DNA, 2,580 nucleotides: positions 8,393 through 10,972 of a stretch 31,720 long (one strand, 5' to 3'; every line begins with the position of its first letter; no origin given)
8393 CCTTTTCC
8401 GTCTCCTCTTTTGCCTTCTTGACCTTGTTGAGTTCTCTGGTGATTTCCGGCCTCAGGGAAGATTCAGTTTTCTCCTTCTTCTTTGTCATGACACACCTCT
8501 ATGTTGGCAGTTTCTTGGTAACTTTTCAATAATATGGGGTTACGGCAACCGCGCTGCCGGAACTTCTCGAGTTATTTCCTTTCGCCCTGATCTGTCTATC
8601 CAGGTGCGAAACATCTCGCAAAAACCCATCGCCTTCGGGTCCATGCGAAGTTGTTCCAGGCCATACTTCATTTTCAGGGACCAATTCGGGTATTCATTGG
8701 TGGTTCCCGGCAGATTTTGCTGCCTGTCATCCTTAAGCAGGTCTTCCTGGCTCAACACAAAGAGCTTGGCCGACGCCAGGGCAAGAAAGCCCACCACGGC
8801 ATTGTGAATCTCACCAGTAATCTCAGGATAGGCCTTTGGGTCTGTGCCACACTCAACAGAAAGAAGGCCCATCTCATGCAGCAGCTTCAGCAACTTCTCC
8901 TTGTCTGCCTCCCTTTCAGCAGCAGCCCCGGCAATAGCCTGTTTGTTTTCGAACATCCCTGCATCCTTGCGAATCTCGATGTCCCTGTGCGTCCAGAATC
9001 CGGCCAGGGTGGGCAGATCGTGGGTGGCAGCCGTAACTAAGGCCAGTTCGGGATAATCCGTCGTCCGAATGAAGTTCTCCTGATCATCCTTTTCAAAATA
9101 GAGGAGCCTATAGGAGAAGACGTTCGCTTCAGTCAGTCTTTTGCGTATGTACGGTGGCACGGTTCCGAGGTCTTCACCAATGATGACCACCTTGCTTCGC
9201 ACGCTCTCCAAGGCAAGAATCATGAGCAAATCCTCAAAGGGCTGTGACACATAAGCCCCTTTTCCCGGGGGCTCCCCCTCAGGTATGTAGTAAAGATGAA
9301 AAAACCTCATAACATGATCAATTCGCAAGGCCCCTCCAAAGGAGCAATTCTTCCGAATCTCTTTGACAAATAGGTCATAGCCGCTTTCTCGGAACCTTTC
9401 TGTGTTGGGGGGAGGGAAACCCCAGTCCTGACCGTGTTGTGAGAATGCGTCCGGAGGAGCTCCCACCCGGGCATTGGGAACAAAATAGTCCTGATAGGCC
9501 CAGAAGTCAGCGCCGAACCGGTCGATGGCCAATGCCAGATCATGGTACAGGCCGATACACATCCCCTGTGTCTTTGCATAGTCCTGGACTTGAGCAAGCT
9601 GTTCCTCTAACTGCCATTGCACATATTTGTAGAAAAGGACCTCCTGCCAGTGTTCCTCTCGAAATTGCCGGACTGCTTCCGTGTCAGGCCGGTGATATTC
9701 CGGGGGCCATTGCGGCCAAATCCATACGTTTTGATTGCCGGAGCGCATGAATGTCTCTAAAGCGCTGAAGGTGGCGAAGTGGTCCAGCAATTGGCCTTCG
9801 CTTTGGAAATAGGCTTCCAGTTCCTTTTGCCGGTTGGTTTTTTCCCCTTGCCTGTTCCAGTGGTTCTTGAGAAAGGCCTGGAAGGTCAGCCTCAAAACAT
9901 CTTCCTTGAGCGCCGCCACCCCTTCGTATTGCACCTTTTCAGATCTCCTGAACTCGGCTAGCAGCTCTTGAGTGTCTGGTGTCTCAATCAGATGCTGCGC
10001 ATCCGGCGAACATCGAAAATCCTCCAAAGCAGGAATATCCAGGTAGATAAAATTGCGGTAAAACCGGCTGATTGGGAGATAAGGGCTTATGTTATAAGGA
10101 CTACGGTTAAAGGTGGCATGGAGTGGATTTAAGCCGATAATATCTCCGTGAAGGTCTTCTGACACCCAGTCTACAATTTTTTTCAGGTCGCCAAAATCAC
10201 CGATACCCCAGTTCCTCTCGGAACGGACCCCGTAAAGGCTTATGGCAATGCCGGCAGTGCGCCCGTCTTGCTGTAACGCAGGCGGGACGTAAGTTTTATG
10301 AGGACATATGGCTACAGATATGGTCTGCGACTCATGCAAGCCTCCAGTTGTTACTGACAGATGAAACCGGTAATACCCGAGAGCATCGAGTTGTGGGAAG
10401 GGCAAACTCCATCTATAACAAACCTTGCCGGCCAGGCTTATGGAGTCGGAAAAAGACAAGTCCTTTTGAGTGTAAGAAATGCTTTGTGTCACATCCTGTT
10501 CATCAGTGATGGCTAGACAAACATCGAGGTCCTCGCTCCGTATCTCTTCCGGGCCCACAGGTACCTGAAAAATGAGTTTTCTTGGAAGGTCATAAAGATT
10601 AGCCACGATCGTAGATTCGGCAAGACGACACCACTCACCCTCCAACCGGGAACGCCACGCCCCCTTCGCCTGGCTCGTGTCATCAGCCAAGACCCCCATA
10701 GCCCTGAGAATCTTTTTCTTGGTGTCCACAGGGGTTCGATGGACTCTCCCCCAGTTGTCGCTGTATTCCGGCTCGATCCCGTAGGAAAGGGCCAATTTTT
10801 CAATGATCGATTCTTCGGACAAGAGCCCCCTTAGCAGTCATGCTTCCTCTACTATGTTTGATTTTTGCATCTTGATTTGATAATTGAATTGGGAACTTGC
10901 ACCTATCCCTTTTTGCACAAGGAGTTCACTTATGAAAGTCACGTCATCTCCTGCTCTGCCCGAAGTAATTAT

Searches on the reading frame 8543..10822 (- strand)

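Call 85: search_protein_families(library=pfam, proteins=[window:8543-10822:-], max_evalue=0.00001)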
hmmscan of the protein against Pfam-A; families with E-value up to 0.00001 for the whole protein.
window:8543-10822:- (760 aa): 1 family
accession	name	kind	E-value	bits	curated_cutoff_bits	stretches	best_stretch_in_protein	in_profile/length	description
PF02446.23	Glyco_hydro_77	-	4.9e-116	388.8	25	1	195-719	2-460/465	4-alpha-glucanotransferase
